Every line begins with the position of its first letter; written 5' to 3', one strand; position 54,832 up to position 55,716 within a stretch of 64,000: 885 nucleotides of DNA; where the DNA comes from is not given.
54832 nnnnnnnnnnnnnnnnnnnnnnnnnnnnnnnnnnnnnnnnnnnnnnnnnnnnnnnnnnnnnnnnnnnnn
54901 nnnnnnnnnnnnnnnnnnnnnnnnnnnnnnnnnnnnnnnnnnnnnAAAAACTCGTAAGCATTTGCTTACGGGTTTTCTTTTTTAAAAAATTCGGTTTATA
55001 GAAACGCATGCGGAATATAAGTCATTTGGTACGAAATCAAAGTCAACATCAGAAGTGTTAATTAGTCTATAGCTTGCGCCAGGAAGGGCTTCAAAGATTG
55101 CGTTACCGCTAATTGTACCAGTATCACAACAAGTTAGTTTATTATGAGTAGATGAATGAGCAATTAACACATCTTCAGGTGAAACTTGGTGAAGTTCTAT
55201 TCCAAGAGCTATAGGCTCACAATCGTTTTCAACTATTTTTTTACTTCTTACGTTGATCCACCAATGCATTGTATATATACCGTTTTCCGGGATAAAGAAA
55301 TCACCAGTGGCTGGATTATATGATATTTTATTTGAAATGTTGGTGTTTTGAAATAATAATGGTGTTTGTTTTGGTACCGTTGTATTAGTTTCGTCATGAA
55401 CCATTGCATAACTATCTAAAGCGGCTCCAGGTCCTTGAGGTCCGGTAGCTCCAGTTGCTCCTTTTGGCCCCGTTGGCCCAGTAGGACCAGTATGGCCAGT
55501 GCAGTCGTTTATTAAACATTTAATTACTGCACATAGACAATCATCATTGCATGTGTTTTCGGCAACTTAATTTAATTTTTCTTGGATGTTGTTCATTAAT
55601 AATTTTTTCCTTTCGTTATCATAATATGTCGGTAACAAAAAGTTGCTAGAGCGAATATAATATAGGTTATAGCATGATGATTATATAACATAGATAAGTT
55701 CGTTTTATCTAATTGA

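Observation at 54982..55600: BclA/C1q-like collagen-repeat surface protein gene broken by an in-frame TAA at codon 10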

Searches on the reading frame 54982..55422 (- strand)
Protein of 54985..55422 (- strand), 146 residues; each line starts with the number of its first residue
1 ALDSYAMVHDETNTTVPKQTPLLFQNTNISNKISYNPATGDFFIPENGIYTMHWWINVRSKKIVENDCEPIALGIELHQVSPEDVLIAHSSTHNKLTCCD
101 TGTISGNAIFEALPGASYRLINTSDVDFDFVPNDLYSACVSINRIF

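Call 11: find_encoding_contigs(protein=window:54982-55404:-, flank=5000, max_places=6)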
Protein window:54982-55404:- (140 aa): 23 contigs read that carry it; 6 places shown.
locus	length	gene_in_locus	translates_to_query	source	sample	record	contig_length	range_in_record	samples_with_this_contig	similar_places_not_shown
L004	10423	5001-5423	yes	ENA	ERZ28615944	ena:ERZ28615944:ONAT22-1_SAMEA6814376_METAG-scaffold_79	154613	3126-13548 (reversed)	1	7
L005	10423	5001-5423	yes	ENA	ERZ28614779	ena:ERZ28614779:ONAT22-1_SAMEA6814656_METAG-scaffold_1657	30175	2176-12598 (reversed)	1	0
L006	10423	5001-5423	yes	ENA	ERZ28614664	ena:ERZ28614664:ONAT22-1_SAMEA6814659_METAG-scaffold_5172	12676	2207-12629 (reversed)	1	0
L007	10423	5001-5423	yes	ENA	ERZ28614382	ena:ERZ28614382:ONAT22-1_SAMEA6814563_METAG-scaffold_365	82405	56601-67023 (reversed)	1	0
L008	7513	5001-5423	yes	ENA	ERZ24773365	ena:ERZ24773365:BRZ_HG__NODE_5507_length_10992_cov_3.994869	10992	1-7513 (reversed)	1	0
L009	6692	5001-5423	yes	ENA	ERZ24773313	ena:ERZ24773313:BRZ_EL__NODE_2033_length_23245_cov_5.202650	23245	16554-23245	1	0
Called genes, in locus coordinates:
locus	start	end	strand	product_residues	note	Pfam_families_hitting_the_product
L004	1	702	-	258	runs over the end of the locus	PF04018:VCA0040-like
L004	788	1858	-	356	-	PF11258:DUF3048, PF17479:DUF3048_C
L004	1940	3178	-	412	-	PF00890:FAD_binding_2 (faint), PF01266:DAO (weak), PF03486:HI0933_like, PF07992:Pyr_redox_2 (weak), PF13450:NAD_binding_8 (weak), PF13738:Pyr_redox_3 (faint), PF22780:HI0933_like_1st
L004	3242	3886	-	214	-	PF01613:Flavin_Reduct, PF21349:RUBY_RBDX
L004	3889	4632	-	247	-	PF00106:adh_short, PF08659:KR, PF23441:SDR, PF13561:adh_short_C2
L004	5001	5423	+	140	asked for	-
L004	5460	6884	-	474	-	PF02934:GatB_N, PF02637:GatB_Yqey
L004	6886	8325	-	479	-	PF01425:Amidase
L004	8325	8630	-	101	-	PF02686:GatC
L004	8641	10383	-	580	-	PF01336:tRNA_anti-codon, PF00152:tRNA-synt_2, PF02938:GAD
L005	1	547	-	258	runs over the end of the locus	PF04018:VCA0040-like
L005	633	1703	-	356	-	PF11258:DUF3048, PF17479:DUF3048_C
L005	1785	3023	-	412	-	PF00890:FAD_binding_2 (faint), PF01266:DAO (weak), PF03486:HI0933_like, PF07992:Pyr_redox_2 (weak), PF13450:NAD_binding_8 (weak), PF13738:Pyr_redox_3 (faint), PF22780:HI0933_like_1st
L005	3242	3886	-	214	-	PF01613:Flavin_Reduct, PF21349:RUBY_RBDX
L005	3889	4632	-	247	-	PF00106:adh_short, PF08659:KR, PF23441:SDR, PF13561:adh_short_C2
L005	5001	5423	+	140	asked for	-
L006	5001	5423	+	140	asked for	-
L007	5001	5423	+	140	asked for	-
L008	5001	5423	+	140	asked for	-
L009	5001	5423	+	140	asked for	-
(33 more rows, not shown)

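Call 24: search_solved_structures(query=A2, max_evalue=10, show_alignments=2)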
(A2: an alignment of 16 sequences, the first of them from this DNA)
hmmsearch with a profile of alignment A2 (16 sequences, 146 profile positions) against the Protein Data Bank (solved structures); distinct sequences matched with E-value up to 10: 12.
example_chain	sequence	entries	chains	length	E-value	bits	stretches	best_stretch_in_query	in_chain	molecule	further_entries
4dou_A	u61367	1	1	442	6.7e-07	32.5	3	14-88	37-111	Adiponectin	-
1c28_A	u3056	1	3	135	0.22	14.5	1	10-85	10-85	PROTEIN (30 KD ADIPOCYTE COMPLEMENT-RELATED PROTEIN PRECURSOR (ACRP30))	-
1c3h_A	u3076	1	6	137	0.23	14.5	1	10-85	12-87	30 KD ADIPOCYTE COMPLEMENT-RELATED PROTEIN PRECURSOR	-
6u66_A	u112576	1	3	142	0.42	13.6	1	12-90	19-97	Adiponectin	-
6qdv_B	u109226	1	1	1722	1.5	11.8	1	30-80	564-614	U5 small nuclear ribonucleoprotein 200 kDa helicase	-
4f91_B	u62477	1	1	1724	1.5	11.8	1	30-80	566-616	U5 small nuclear ribonucleoprotein 200 kDa helicase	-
4f92_B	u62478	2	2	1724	1.5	11.8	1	30-80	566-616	U5 small nuclear ribonucleoprotein 200 kDa helicase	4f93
5urj_A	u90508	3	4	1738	1.5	11.8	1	30-80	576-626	U5 small nuclear ribonucleoprotein 200 kDa helicase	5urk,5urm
4kit_B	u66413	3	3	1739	1.5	11.8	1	30-80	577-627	U5 small nuclear ribonucleoprotein 200 kDa helicase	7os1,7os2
6s8o_B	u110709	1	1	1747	1.5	11.8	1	30-80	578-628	U5 small nuclear ribonucleoprotein 200 kDa helicase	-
6s8q_B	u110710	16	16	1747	1.5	11.8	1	30-80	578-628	U5 small nuclear ribonucleoprotein 200 kDa helicase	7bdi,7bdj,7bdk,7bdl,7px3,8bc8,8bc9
6s9i_B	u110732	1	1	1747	1.5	11.8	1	30-80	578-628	U5 small nuclear ribonucleoprotein 200 kDa helicase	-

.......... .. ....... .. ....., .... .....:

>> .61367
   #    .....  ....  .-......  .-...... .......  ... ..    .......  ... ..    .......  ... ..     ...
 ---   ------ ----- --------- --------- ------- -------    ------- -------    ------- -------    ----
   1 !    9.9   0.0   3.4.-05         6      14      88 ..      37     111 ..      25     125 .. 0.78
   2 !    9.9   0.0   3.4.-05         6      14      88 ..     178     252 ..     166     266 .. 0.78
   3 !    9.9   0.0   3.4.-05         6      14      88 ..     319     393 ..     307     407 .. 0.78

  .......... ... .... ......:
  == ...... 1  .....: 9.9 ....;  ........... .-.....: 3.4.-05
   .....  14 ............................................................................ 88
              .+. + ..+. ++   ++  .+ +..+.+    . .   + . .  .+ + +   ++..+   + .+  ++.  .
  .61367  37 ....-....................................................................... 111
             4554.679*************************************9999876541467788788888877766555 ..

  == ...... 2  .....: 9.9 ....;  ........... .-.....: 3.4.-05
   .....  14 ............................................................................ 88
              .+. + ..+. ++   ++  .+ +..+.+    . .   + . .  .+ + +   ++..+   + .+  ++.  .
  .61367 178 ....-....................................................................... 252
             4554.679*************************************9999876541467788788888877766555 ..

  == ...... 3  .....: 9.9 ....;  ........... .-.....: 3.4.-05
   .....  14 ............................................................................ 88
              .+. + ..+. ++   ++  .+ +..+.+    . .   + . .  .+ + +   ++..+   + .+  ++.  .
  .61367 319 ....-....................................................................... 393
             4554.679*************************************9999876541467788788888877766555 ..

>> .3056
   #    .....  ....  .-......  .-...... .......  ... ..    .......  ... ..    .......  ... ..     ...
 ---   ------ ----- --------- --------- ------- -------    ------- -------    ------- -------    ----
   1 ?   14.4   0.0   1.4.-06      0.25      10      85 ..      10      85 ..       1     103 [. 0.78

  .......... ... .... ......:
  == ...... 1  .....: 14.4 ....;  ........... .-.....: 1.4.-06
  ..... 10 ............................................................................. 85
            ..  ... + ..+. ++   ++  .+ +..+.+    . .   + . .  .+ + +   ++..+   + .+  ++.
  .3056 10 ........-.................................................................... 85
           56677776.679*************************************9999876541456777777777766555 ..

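Call 25: search_protein_families(library=pfam, alignment_id=A2, max_evalue=0.1)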
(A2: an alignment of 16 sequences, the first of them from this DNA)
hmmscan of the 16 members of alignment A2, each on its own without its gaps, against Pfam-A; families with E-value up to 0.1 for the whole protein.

A. member 1, seq(146 aa): 2 families
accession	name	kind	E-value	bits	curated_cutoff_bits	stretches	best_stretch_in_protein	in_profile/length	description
PF00386.27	C1q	-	7.9e-05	23.3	23.7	1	10-63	6-61/127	C1q domain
PF18573.7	BclA_C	-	0.067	13.5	38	0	16-57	14-55/128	BclA C-terminal domain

B. families by the number of members that match (of 16 scanned): 6 families
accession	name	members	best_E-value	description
PF00386.27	C1q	16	5.6e-06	C1q domain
PF18573.7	BclA_C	16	4.9e-05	BclA C-terminal domain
PF16392.11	DUF5001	1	0.013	Ig-like domain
PF03099.24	BPL_LplA_LipB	1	0.043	Biotin/lipoate A/B protein ligase family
PF12628.13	Inhibitor_I71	1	0.058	Falstatin, cysteine peptidase inhibitor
PF04151.21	PPC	1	0.094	Bacterial pre-peptidase C-terminal domain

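Call 30: list_cluster_members(proteins=[P0001, P0060, window:54982-55404:-])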
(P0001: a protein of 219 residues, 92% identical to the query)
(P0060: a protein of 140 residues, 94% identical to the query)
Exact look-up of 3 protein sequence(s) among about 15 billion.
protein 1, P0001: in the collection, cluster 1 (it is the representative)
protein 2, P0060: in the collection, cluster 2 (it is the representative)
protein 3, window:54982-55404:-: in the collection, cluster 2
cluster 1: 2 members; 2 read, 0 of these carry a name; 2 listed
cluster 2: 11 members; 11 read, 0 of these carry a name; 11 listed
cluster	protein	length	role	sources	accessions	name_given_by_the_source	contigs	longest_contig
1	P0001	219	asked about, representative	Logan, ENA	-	-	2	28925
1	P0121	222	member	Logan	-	-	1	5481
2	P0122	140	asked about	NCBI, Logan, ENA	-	-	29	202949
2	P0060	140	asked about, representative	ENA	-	-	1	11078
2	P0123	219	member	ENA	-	-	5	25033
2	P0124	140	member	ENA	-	-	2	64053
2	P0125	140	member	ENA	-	-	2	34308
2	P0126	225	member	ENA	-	-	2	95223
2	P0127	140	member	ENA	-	-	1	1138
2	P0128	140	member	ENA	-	-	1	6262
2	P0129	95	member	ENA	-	-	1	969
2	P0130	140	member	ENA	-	-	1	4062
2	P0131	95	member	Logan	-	-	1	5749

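Call 32: find_encoding_contigs(protein=P0124, flank=1500, max_places=3)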
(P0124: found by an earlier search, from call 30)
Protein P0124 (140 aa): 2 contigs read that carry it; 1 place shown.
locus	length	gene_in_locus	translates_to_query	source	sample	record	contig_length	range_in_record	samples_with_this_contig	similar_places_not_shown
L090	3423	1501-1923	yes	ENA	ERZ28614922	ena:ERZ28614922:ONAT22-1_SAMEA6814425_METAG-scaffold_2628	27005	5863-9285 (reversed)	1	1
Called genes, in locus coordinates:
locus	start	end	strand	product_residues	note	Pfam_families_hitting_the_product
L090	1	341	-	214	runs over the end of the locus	PF01613:Flavin_Reduct, PF21349:RUBY_RBDX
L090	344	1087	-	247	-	PF00106:adh_short, PF08659:KR, PF23441:SDR, PF13561:adh_short_C2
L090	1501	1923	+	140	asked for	-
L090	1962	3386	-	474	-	PF02934:GatB_N, PF02637:GatB_Yqey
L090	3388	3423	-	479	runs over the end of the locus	PF01425:Amidase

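Call 33: find_encoding_contigs(protein=P0125, flank=1500, max_places=3)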
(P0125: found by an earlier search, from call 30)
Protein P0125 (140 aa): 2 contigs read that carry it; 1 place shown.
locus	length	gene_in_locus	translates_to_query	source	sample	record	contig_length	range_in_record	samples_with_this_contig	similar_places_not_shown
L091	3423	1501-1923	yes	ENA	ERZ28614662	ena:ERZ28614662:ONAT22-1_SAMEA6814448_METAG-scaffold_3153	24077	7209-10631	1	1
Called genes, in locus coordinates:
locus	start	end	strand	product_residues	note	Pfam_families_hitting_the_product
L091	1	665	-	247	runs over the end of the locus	PF00106:adh_short, PF01370:Epimerase (faint), PF08659:KR, PF23441:SDR, PF13561:adh_short_C2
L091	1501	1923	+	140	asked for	PF00386:C1q (weak)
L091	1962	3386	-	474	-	PF02934:GatB_N, PF02637:GatB_Yqey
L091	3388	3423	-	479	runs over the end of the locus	PF01425:Amidase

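Call 34: find_encoding_contigs(protein=P0128, flank=1500, max_places=3)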
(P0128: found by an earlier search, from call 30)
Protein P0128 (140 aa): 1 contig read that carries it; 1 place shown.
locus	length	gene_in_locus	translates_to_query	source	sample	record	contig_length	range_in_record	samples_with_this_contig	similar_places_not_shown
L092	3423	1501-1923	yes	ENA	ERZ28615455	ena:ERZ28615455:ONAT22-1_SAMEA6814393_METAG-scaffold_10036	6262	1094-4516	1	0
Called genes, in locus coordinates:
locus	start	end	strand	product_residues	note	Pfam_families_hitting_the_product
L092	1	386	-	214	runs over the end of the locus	PF01613:Flavin_Reduct, PF21349:RUBY_RBDX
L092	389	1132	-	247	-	PF00106:adh_short, PF08659:KR, PF23441:SDR, PF13561:adh_short_C2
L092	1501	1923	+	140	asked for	-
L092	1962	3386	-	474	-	PF02934:GatB_N, PF02637:GatB_Yqey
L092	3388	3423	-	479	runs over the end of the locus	PF01425:Amidase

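Call 35: find_encoding_contigs(protein=P0130, flank=1500, max_places=3)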
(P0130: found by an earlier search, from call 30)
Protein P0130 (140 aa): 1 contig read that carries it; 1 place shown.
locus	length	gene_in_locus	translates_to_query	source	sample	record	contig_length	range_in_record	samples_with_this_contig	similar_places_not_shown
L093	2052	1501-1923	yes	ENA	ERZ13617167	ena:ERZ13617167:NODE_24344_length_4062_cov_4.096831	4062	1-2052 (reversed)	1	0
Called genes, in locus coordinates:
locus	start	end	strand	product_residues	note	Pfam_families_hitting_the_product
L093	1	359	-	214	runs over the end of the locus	PF01613:Flavin_Reduct, PF21349:RUBY_RBDX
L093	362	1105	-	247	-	PF00106:adh_short, PF08659:KR, PF23441:SDR, PF13561:adh_short_C2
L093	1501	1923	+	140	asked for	PF00386:C1q (weak)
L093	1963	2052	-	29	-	?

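Call 36: find_encoding_contigs(protein=P0131, flank=1500, max_places=3)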
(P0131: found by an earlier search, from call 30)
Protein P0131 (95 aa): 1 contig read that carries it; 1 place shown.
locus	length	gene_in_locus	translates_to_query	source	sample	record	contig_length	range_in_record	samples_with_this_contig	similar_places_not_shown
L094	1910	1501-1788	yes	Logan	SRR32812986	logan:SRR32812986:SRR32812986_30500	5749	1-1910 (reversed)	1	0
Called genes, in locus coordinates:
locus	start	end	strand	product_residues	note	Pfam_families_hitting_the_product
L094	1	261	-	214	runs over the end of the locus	PF01613:Flavin_Reduct, PF21349:RUBY_RBDX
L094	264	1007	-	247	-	PF00106:adh_short, PF08659:KR, PF23441:SDR, PF13561:adh_short_C2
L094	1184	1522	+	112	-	-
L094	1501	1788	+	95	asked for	-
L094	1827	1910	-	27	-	?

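Call 64: search_protein_families(library=phrogs, proteins=[window:54985-55422:-], max_evalue=0.1)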
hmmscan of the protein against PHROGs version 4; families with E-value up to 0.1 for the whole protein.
seq(146 aa): 2 families
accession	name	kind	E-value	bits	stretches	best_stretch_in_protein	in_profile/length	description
phrog_15750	-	unknown function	0.00057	21.1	1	10-56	40-86/168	-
phrog_25122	-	unknown function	0.072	13.5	1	8-104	83-177/218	-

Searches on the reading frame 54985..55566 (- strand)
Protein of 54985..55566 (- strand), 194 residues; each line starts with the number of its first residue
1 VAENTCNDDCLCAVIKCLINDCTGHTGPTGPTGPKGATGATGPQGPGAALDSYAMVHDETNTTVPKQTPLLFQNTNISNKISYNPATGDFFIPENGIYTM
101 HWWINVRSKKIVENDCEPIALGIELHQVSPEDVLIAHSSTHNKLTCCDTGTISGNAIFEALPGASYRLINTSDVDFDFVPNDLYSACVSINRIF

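Call 5: search_protein_families(library=pfam, proteins=[window:54985-55566:-], max_evalue=1)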
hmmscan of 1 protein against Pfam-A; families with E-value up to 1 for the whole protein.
seq(194 aa): 3 families
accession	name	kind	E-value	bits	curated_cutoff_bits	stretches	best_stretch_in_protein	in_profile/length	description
PF00386.27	C1q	-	0.00014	22.5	23.7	1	58-111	6-61/127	C1q domain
PF01391.23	Collagen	-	0.0058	16.8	27.2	1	24-45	4-25/60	Collagen triple helix repeat (20 copies)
PF18573.7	BclA_C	-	0.12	12.7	38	1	65-105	15-55/128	BclA C-terminal domain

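Call 6: search_protein_families(library=ncbifam, proteins=[window:54985-55566:-], max_evalue=1)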
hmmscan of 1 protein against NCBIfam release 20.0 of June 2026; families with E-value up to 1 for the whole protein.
seq(194 aa): 3 families
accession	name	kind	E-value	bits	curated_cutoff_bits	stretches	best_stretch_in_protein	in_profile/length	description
NF046116.1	adhesin_Lcl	equivalog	0.0036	15.9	500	1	24-45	120-141/431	collagen-like adhesin Lcl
NF038330.1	adhesin_SclA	exception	0.0064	16.2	400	1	23-47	209-233/405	LPXTG-anchored collagen-like adhesin Scl1/SclA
NF038329.2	gly_rich_SclB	equivalog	0.013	14.5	325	1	23-46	116-139/442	LPXTG-anchored collagen-like adhesin Scl2/SclB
